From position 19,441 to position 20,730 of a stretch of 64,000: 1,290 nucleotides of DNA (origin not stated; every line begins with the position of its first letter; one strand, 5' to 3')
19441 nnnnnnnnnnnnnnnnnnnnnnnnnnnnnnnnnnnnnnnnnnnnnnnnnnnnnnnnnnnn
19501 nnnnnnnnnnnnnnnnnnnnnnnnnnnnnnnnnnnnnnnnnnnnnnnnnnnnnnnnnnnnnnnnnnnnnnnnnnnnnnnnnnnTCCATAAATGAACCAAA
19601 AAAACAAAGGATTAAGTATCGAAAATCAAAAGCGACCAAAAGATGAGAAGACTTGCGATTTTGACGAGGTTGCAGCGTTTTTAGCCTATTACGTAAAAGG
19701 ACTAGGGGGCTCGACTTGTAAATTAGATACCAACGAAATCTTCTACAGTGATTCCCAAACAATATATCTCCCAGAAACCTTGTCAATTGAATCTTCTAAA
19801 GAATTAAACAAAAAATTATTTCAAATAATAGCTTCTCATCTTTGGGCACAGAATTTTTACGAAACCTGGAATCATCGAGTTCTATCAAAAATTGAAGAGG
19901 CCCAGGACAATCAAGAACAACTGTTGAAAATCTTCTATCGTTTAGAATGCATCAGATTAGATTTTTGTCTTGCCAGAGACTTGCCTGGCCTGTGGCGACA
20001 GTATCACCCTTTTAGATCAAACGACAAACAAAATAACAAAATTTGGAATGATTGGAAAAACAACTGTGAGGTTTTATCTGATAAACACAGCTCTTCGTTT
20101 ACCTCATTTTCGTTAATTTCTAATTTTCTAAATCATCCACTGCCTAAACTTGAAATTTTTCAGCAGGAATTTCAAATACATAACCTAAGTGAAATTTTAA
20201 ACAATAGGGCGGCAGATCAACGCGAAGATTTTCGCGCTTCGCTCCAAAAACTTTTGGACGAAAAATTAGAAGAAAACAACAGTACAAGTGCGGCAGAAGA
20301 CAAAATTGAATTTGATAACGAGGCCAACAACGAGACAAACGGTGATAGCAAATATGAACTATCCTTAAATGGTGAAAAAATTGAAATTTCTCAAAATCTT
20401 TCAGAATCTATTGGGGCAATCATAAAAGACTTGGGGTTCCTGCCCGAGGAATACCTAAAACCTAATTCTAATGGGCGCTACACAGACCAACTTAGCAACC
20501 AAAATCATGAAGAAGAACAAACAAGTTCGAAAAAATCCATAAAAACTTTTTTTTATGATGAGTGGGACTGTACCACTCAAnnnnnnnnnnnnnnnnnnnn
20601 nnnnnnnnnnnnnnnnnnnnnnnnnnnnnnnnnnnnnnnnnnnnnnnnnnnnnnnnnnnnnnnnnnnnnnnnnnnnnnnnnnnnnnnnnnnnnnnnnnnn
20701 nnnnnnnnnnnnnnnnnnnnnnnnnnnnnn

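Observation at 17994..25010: NorQ/NorD (CbbQ/CbbO)-type AAA+/VWA activase pair in a tight operon with an MCC-type biotin-dependent acyl-CoA carboxylase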

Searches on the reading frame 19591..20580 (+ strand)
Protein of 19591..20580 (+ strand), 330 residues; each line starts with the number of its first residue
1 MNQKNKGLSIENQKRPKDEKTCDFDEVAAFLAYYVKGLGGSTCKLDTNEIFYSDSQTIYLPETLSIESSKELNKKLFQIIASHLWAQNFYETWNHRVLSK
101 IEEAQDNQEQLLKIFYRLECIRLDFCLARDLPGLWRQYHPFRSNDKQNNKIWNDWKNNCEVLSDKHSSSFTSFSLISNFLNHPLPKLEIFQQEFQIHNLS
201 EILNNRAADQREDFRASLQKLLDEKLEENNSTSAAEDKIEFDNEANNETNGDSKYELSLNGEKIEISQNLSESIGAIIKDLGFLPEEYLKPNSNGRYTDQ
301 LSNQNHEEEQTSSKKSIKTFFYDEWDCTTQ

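Call 69: search_protein_representatives(protein=window:19591-20580:+)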
Query: 330 residues. Proteins with E-value up to 0.001 (for the whole library): 211; up to 1e-10: 111; up to 1e-30: 10. The best 150 are listed.
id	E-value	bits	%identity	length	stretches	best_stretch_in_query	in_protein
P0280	4.8e-83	295.4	84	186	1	56-221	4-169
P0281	1.7e-53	198.3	33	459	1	21-328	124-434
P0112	3.8e-45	170.9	33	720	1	20-327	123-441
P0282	2.3e-40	155.1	82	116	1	222-321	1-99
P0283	5.7e-37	144.0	60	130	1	9-118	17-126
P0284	2.6e-36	141.8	58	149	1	194-322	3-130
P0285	2.9e-32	128.5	29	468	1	28-328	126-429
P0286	1.1e-31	126.6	31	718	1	22-328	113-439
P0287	5.7e-31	124.3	32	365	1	28-298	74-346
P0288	9.8e-31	123.5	29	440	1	10-328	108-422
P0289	5.5e-30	121.0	30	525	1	22-328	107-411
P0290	1.3e-28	116.6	28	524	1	23-327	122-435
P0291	3.6e-28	115.1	29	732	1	21-301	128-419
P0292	3.8e-28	115.0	28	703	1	23-327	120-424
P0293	5.3e-28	114.5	28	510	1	17-326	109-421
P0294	3.9e-27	111.7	26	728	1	12-328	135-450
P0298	1.7e-25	106.3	27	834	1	24-327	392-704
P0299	2.2e-25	105.9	26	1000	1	22-328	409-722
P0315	7.3e-22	94.3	23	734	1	20-327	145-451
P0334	1.6e-19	86.6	26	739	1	23-328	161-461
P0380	6.6e-12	61.6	33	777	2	24-103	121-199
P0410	1.1e-08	51.0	21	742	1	20-328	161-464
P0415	6.8e-08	48.4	27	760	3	16-86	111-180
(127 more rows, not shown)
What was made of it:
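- The N-domain family is small and distinct, with 211 representatives (call 69).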

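Call 70: list_cluster_members(proteins=[P0286, P0291, P0294, P0298, P0299, P0315, P0334, P0380, P0415, P0410])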
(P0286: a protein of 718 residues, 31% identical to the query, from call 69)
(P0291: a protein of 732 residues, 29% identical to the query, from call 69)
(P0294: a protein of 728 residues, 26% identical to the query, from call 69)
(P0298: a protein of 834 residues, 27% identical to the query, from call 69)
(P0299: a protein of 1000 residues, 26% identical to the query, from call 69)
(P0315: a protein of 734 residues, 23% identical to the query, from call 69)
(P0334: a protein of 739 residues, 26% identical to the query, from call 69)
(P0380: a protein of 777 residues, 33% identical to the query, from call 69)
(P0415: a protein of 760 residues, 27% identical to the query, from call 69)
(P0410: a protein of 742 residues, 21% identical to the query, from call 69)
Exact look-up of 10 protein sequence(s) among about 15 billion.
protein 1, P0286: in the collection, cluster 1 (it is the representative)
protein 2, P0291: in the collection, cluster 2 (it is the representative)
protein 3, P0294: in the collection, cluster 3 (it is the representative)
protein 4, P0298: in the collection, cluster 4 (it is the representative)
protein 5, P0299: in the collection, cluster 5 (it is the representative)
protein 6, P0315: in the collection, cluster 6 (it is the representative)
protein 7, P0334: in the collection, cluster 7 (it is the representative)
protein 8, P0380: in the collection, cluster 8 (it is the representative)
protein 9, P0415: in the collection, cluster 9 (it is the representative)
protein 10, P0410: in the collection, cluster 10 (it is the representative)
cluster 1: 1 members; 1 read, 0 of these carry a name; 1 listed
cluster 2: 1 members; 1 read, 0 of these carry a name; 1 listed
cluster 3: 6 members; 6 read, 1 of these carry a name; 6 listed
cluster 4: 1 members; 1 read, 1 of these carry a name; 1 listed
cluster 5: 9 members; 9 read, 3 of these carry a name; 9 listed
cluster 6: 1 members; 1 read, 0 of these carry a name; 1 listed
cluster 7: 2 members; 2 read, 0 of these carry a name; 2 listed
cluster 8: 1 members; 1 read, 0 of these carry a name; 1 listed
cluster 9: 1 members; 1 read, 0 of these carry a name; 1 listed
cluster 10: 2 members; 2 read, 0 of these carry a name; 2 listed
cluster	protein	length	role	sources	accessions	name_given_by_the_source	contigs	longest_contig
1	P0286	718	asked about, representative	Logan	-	-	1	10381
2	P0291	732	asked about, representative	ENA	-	-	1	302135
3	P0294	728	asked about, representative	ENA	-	-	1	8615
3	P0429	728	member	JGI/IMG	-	nitric oxide reductase NorD protein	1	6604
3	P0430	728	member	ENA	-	-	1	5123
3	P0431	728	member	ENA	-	-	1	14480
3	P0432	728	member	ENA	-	-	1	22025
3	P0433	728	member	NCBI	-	-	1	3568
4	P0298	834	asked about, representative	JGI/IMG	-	nitric oxide reductase NorD protein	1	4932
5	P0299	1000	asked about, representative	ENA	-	-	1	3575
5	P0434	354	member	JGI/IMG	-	nitric oxide reductase NorD protein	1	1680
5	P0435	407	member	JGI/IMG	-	nitric oxide reductase NorD protein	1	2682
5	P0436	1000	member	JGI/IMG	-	nitric oxide reductase NorD protein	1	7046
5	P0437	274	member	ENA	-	-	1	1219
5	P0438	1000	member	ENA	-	-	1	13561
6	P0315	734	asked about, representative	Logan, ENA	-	-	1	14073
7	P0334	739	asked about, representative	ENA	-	-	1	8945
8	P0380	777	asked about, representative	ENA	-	-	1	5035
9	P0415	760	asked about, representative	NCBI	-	-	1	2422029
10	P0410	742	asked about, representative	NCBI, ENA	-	-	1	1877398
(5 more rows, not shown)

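Call 76: find_homologous_proteins(query=P0415)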
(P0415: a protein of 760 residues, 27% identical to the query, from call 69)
Query P0415 (760 aa): 293 proteins with E <= 0.001 among 8000 candidates; the best 120 are listed.
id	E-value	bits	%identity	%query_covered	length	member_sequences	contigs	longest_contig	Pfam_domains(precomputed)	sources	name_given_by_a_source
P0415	0.0e+0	1751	100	100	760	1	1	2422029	-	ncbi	-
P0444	0.0e+0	1026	60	100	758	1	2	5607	PF00092.35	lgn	-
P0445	5.4e-297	1005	59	100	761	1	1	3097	-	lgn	-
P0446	1.6e-289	980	58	100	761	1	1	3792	-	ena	-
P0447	8.3e-285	965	56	100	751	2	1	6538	-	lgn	-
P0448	1.2e-279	948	57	100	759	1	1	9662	PF00092.35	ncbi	-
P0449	4.6e-278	942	56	100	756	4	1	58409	-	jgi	jgi:nitric oxide reductase NorD protein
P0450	2.8e-277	940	56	100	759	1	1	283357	PF00092.35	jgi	jgi:nitric oxide reductase NorD protein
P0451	1.7e-267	907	55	100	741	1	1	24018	PF00092.35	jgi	-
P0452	1.9e-258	878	54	99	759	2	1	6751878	-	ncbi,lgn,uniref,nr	ncbi:nitric oxide reductase activation protein NorD [Desulfosediminicola flagellatus]|uniref:nitric 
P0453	9.6e-256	869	54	100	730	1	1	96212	PF00092.35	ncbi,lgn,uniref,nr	ncbi:nitric oxide reductase activation protein NorD [Desulfopila aestuarii]|uniref:Nitric oxide redu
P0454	5.6e-254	863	52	99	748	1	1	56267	-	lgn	-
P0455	3.5e-253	860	52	100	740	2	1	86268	-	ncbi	ncbi:MAG: nitric oxide reductase activation protein NorD [Desulfopila sp.]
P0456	4.2e-253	860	54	100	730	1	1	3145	PF00092.35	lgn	-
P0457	1.2e-249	848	54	99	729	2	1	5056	PF00092.35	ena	-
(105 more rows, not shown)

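Call 77: find_encoding_contigs(protein=P0452, flank=9000, max_places=1)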
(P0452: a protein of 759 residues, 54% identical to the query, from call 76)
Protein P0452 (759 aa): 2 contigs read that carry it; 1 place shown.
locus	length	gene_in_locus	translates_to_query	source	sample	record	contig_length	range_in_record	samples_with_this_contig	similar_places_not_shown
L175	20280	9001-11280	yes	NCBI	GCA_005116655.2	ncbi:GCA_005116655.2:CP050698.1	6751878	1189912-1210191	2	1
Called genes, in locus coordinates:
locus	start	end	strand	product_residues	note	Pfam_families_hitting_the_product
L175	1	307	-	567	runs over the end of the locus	PF23914:TPR_CcmH_CycH (weak), PF14559:TPR_19, PF25064:ARM_TT21_5th (weak), PF13432:TPR_16 (weak), PF07719:TPR_2 (weak), PF13414:TPR_11 (weak), PF13424:TPR_12 (weak), PF13432:TPR_16, +23 more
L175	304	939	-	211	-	PF02223:Thymidylate_kin, PF13521:AAA_28 (weak)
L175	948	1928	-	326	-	PF04166:PdxA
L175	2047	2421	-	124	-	PF08378:NERD, PF02021:UPF0102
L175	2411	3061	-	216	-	PF01351:RNase_HII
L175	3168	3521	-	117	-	PF01245:Ribosomal_L19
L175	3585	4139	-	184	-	PF09936:Methyltrn_RNA_4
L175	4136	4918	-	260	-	PF01746:tRNA_m1G_MT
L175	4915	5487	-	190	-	PF01782:RimM, PF05239:PRC, PF24986:PRC_RimM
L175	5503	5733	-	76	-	PF13083:KH_KhpA-B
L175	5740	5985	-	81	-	PF00886:Ribosomal_S16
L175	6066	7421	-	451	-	PF02881:SRP54_N, PF06414:Zeta_toxin (weak), PF13401:AAA_22 (faint), PF00448:SRP54, PF01656:CbiA (weak), PF02978:SRP_SPB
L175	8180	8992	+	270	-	PF07728:AAA_5, PF08406:CbbQ_C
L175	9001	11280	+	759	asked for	-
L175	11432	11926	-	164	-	PF26390:MamS_MamX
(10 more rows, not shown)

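Call 78: find_encoding_contigs(protein=P0415, flank=9000, max_places=1)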
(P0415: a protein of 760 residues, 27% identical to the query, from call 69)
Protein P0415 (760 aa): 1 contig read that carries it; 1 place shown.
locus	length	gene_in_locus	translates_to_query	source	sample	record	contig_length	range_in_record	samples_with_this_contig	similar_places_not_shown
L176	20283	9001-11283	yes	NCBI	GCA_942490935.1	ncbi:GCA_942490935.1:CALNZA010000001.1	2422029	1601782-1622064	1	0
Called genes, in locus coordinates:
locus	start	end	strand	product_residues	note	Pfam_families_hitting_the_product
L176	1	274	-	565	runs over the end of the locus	PF23914:TPR_CcmH_CycH, PF05843:Suf (weak), PF23914:TPR_CcmH_CycH, PF13428:TPR_14 (weak), PF14559:TPR_19, PF09976:TPR_21, PF13414:TPR_11, PF13432:TPR_16, +22 more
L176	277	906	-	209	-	PF02223:Thymidylate_kin, PF13521:AAA_28 (weak)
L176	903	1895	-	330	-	PF04166:PdxA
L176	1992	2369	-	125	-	PF08378:NERD (weak), PF02021:UPF0102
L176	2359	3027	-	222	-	PF01351:RNase_HII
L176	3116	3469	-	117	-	PF01245:Ribosomal_L19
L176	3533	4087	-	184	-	PF09936:Methyltrn_RNA_4, PF00588:SpoU_methylase (faint)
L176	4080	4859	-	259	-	PF01746:tRNA_m1G_MT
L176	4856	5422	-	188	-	PF01782:RimM, PF05239:PRC (weak), PF24986:PRC_RimM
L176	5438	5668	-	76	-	PF13083:KH_KhpA-B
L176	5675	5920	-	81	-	PF00886:Ribosomal_S16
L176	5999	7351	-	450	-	PF02881:SRP54_N, PF01656:CbiA (faint), PF06414:Zeta_toxin (weak), PF00448:SRP54, PF02978:SRP_SPB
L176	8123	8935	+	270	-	PF07728:AAA_5, PF08406:CbbQ_C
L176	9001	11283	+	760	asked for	-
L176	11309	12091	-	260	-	PF02754:CCG (weak)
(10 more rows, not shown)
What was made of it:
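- More distant relatives of the pair stand alone (calls 77, 78).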
